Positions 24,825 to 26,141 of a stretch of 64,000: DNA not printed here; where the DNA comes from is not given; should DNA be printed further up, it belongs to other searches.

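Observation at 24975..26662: Translationally coupled pair of unknown proteins (338 aa + 224 aa) with atypical composition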

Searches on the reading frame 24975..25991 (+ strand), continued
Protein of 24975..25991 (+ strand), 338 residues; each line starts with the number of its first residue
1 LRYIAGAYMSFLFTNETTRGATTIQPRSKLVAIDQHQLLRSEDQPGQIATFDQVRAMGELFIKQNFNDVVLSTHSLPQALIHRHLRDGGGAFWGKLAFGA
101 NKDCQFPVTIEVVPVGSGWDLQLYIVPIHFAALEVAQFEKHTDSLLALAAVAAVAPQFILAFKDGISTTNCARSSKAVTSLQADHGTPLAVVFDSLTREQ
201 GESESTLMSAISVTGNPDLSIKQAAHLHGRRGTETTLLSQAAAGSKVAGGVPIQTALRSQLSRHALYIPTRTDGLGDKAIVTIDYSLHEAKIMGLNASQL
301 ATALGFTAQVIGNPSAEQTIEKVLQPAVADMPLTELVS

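Call 41: find_encoding_contigs(protein=P0004, flank=5000, max_places=1)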
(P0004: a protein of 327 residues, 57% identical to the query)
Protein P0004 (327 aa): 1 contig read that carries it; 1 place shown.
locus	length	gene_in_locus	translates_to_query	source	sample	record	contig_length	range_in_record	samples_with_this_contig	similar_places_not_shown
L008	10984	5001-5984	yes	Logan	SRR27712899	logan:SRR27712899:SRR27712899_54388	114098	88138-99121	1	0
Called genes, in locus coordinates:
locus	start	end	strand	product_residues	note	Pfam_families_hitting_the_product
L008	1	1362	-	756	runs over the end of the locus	PF00890:FAD_binding_2 (faint), PF01266:DAO, PF01494:FAD_binding_3 (weak), PF01593:Amino_oxidase, PF12831:FAD_oxidored (faint), PF13450:NAD_binding_8, PF00494:SQS_PSY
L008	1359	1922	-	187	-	PF00440:TetR_N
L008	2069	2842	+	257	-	PF01520:Amidase_3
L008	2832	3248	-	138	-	PF08327:AHSA1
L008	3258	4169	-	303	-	PF06983:3-dmu-9_3-mt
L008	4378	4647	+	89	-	-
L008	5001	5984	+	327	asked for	-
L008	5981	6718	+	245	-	-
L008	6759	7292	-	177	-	PF12867:DinB_2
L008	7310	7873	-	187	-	PF11181:YflT (weak)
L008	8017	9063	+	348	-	PF08240:ADH_N, PF00107:ADH_zinc_N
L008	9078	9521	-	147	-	PF02308:MgtC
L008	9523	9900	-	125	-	PF00903:Glyoxalase, PF22677:Ble-like_N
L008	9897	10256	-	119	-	PF09966:DUF2200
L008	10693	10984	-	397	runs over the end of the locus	-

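Call 42: find_encoding_contigs(protein=P0011, flank=5000, max_places=1)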
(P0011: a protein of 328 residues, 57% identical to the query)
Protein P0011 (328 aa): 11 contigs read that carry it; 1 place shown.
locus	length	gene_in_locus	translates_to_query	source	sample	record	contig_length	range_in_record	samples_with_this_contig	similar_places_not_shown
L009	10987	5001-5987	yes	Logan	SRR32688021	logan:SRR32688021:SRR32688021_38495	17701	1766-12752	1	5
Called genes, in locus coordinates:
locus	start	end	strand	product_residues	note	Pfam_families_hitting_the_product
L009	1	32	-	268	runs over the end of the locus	PF00696:AA_kinase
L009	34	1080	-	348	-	PF00682:HMGL-like, PF22617:HCS_D2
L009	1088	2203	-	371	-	PF01118:Semialdhyde_dh, PF22698:Semialdhyde_dhC_1, PF02774:Semialdhyde_dhC (weak)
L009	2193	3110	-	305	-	PF22626:LysX_preATP_grasp, PF08443:RimK, PF02955:GSH-S_ATP (weak)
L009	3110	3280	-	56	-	PF21344:Zn_ribbon_LysW (weak)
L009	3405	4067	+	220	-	-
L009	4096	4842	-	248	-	-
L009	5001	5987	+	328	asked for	-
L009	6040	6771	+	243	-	-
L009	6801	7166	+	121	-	PF01475:FUR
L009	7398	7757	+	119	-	-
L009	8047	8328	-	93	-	-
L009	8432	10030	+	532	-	-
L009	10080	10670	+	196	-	-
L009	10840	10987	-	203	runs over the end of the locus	-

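Call 43: find_encoding_contigs(protein=P0027, flank=5000, max_places=1)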
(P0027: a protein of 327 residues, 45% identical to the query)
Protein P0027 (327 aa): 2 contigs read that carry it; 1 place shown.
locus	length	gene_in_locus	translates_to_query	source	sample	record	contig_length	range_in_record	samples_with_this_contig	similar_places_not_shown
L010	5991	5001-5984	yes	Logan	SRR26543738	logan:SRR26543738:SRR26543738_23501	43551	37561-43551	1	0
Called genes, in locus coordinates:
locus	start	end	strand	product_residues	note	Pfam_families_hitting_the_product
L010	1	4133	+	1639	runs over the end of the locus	PF19077:Big_13 (faint), PF13385:Laminin_G_3, PF00041:fn3 (faint), PF13385:Laminin_G_3 (weak)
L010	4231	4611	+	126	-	-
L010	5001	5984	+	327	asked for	-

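Call 44: find_encoding_contigs(protein=P0033, flank=5000, max_places=1)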
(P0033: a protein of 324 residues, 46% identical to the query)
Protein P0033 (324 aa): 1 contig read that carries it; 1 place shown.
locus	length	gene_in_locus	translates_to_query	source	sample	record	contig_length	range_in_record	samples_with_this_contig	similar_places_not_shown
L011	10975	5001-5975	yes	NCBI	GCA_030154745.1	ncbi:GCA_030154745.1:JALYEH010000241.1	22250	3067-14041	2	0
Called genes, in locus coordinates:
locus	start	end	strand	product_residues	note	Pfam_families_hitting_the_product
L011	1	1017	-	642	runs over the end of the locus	PF13191:AAA_16 (faint), PF00004:AAA, PF07728:AAA_5 (faint), PF17862:AAA_lid_3, PF01434:Peptidase_M41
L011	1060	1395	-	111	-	PF01588:tRNA_bind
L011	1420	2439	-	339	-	PF00579:tRNA-synt_1b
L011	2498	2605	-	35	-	-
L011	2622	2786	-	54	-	-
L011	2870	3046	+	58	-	-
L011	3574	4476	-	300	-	PF02899:Phage_int_SAM_1, PF13495:Phage_int_SAM_4, PF00589:Phage_integrase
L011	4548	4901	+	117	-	PF04977:DivIC (weak)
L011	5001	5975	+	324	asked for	-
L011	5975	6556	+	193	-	-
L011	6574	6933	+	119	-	PF01475:FUR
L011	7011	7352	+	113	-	-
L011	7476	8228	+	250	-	PF01145:Band_7 (weak)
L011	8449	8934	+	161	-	PF00583:Acetyltransf_1, PF13673:Acetyltransf_10, PF13508:Acetyltransf_7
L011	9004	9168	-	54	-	-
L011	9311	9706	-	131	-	PF18471:Ribosomal_L27_C (weak)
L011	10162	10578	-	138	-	-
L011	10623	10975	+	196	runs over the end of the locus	PF02578:Cu-oxidase_4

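Call 51: search_protein_families(library=padloc, proteins=[window:24999-25991:+], max_evalue=1)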
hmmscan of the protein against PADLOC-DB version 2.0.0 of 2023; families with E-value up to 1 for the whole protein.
window:24999-25991:+ (330 aa): 0 families

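Call 52: search_protein_families(library=phrogs, proteins=[window:24999-25991:+], max_evalue=1)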
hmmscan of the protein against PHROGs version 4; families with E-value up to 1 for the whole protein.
window:24999-25991:+ (330 aa): 0 families

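Call 53: search_solved_structures(query=A1, max_evalue=10)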
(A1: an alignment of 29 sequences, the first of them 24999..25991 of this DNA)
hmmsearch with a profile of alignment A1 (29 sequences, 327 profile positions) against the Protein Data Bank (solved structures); distinct sequences matched with E-value up to 10: 0.

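Call 58: search_solved_structures(query=A4, max_evalue=0.01, show_alignments=3)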
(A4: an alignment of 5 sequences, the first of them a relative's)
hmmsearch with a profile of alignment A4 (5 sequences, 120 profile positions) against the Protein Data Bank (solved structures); distinct sequences matched with E-value up to 0.01: 24.
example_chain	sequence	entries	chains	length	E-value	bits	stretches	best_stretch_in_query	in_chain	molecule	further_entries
8j6w_A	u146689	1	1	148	8e-17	64.8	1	10-116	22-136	Ferric uptake regulation protein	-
2w57_A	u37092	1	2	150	6.9e-15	58.5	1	10-115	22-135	FERRIC UPTAKE REGULATION PROTEIN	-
3eyy_A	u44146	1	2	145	1e-13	54.8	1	20-118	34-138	Putative iron uptake regulatory protein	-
9ire_A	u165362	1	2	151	1.5e-12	51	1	13-119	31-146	Ferric uptake regulation protein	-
5nbc_A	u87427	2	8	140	1.8e-12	50.7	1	16-119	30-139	Ferric uptake regulation protein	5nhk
6d57_A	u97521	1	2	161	1.6e-11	47.7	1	39-119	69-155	Ferric uptake regulation protein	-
4ets_A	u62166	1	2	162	1.6e-11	47.7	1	39-119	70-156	Ferric uptake regulation protein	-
1mzb_A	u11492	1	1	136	3.7e-11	46.5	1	11-92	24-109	ferric uptake regulation protein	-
2fe3_A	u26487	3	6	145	6.7e-11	45.7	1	20-119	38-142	Peroxide operon regulator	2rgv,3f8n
2o03_A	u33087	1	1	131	7.1e-11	45.6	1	11-117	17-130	probable Zinc uptake regulation protein FurB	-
6h1c_A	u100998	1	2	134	5.7e-10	42.7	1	11-86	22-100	Ferric uptake regulation protein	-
2xig_A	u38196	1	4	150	7.5e-10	42.3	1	8-119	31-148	FERRIC UPTAKE REGULATION PROTEIN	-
3mwm_A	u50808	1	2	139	8.9e-10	42.1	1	16-117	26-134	Putative metal uptake regulation protein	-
7vo0_G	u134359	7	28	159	1.7e-09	41.2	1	16-117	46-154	Putative metal uptake regulation protein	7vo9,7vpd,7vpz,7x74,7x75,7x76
2fu4_A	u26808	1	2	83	9.2e-07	32.3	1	10-68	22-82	Ferric uptake regulation protein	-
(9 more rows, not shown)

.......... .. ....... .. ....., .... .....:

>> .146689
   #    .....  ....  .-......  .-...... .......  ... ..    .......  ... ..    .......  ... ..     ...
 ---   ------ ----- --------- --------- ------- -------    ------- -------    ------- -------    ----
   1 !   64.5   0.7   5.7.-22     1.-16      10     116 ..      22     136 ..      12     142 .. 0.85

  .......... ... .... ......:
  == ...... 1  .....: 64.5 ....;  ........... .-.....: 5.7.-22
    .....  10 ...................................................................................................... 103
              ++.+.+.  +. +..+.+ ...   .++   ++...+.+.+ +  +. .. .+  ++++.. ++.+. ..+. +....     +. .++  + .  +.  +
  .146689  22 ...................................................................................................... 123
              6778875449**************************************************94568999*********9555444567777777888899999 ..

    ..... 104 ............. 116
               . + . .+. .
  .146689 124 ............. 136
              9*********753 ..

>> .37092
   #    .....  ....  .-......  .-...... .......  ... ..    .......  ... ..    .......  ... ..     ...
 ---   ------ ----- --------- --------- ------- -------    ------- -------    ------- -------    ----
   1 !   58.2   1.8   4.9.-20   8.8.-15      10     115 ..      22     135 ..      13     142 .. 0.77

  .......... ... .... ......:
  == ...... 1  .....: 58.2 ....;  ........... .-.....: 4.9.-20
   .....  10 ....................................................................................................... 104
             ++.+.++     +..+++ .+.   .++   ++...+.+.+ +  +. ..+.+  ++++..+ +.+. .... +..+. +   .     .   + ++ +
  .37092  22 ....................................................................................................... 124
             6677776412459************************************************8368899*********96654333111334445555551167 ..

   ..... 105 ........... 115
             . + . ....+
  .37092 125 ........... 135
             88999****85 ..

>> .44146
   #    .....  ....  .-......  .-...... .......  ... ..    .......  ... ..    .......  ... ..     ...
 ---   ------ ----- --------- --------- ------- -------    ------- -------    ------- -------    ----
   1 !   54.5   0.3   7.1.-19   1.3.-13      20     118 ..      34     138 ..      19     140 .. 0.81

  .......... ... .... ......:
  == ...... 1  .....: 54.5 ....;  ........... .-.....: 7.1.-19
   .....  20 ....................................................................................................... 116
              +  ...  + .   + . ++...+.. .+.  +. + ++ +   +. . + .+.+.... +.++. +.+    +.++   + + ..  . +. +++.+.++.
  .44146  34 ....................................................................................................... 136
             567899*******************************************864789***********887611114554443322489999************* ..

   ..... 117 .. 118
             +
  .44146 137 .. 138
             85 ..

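Call 61: fold_search(model_id=the predicted structure, library=viral)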
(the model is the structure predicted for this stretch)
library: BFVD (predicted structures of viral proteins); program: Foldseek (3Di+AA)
matches with E <= 10: 253; with E <= 0.001: 0
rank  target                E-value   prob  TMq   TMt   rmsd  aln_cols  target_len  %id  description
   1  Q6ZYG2                2.6e-01  0.11  0.10  0.17  17.7       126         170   15  Uncharacterized protein [Pyrobaculum spherical virus (isolate United States/Yellowstone)]
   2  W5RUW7                4.3e-01  0.08  0.12  0.14  18.9       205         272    8  (no name in the UniProt tables at hand)
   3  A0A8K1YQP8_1          5.2e-01  0.05  0.14  0.05  18.1       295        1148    8  Replicase [Xiangshan rhabdo-like virus 2]
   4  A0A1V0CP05            9.9e-01  0.18  0.13  0.19  10.2        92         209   12  (no name in the UniProt tables at hand)
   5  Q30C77                9.9e-01  0.03  0.12  0.10  19.9       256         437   14  (no name in the UniProt tables at hand)
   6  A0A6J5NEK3            1.1e+00  0.14  0.10  0.26  14.5        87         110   10  Uncharacterized protein [uncultured Caudovirales phage]
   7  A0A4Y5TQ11            1.3e+00  0.05  0.10  0.16  16.6       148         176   14  (no name in the UniProt tables at hand)
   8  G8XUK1                1.3e+00  0.03  0.09  0.08  14.0        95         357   15  Protein A27 [Aotine betaherpesvirus 1]
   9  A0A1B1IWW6            1.3e+00  0.03  0.10  0.08  24.7       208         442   11  (no name in the UniProt tables at hand)
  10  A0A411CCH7            1.5e+00  0.04  0.11  0.17  16.1       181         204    9  Uncharacterized protein [Mycobacterium phage NoodleTree]
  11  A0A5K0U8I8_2          1.6e+00  0.04  0.12  0.05  18.2       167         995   11  Kinesin motor domain-containing protein [Yasminevirus sp. GU-2018]
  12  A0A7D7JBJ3            1.6e+00  0.03  0.10  0.09  20.3       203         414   15  Integrase [Pseudomonas phage Persinger]
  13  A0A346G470            1.6e+00  0.02  0.10  0.09  16.9       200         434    9  (no name in the UniProt tables at hand)
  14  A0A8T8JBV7            1.6e+00  0.16  0.13  0.34   4.3        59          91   17  (no name in the UniProt tables at hand)
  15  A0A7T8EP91            1.6e+00  0.06  0.10  0.17  10.9       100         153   17  Uncharacterized protein [Erwinia phage pEa_SNUABM_5]
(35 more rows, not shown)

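Call 62: find_encoding_contigs(protein=P0024, flank=5000, max_places=1)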
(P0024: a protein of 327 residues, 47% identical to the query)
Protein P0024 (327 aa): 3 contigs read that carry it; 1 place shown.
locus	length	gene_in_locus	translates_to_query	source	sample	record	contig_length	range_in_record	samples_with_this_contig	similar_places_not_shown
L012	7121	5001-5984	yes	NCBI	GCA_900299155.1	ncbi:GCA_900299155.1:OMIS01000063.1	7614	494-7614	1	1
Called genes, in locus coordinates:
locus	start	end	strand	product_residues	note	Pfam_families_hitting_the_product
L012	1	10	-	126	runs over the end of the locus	PF08818:DUF1801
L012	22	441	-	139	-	PF10604:Polyketide_cyc2 (weak), PF08327:AHSA1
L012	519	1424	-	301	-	PF06983:3-dmu-9_3-mt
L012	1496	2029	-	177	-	PF12867:DinB_2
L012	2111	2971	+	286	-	-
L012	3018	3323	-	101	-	PF13376:OmdA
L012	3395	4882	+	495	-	-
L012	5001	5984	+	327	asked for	-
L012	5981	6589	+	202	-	-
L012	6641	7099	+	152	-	PF00293:NUDIX, PF14815:NUDIX_4 (weak)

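Call 63: find_encoding_contigs(protein=P0037, flank=5000, max_places=1)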
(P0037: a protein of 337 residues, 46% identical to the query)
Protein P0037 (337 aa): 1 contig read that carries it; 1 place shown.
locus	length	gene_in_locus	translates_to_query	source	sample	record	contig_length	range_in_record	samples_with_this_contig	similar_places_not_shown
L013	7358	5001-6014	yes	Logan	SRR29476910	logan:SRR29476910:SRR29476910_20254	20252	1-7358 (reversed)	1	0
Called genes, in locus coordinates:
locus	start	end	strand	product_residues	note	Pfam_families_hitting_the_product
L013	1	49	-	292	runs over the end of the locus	PF02424:ApbE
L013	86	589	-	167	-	-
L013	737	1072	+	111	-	-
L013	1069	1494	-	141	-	-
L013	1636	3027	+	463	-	-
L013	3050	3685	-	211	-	-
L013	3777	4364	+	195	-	-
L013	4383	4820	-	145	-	-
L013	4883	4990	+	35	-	-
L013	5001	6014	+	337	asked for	-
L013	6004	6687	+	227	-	-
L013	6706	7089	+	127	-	PF01475:FUR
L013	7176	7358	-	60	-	?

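Call 64: find_encoding_contigs(protein=P0019, flank=5000, max_places=1)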
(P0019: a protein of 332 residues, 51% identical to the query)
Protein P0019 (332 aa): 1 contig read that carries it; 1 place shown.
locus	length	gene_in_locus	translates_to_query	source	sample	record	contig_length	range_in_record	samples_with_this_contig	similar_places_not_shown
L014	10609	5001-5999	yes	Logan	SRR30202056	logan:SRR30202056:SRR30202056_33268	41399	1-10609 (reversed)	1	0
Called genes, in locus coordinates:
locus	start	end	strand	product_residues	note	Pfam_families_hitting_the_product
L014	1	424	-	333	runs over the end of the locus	PF02424:ApbE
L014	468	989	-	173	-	-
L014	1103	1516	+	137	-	-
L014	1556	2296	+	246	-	PF07786:HGSNAT_cat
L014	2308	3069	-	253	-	PF01553:Acyltransferase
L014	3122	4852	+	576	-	PF00069:Pkinase, PF07714:PK_Tyr_Ser-Thr (weak), PF03109:ABC1 (weak)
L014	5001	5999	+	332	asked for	-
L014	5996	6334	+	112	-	-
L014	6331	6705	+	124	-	-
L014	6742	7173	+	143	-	PF01475:FUR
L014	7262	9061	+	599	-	-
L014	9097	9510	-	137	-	-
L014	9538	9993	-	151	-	-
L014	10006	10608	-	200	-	?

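Call 72: search_protein_families(library=pfam, alignment_id=A5, max_evalue=1)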
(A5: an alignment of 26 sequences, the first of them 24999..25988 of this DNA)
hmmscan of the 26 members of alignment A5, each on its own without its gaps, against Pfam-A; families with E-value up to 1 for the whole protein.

A. member 1, window:24999-25988:+ (330 aa): 1 family
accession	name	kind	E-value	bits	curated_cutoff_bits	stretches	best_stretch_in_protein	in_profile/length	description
PF14628.11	DUF4454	-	0.15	12.1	25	1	267-319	71-123/210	Domain of unknown function (DUF4454)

B. families by the number of members that match (of 26 scanned): 9 families
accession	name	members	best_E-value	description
PF05225.22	HTH_psq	1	0.061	helix-turn-helix, Psq domain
PF24423.1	OVT1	1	0.065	Major antigen, helical domain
PF12244.13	DUF3606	1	0.074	Protein of unknown function (DUF3606)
PF22234.2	Rv2466c-like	1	0.082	Mycothiol-dependent nitroreductase Rv2466c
PF12264.14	Waikav_capsid_1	1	0.098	Waikavirus capsid protein 1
PF13391.12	HNH_2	1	0.14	HNH endonuclease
PF14628.11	DUF4454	1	0.15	Domain of unknown function (DUF4454)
PF23124.1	Xre_MbcA_ParS-like_N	1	0.47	Antitoxin Xre/MbcA/ParS-like, N-terminal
PF11255.13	DUF3054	1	0.9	Protein of unknown function (DUF3054)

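Call 78: search_dna_similar(query=window:24999-25988:+, collection=plasmids, mode=protein, max_evalue=0.001, max_rows=10)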
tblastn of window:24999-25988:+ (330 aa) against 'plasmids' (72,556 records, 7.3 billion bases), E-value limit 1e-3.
No match.

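Call 79: search_dna_similar(query=window:24999-25988:+, collection=phages, mode=protein, max_evalue=0.001, max_rows=10)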
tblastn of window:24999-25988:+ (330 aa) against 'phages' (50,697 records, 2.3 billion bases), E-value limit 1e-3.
No match.
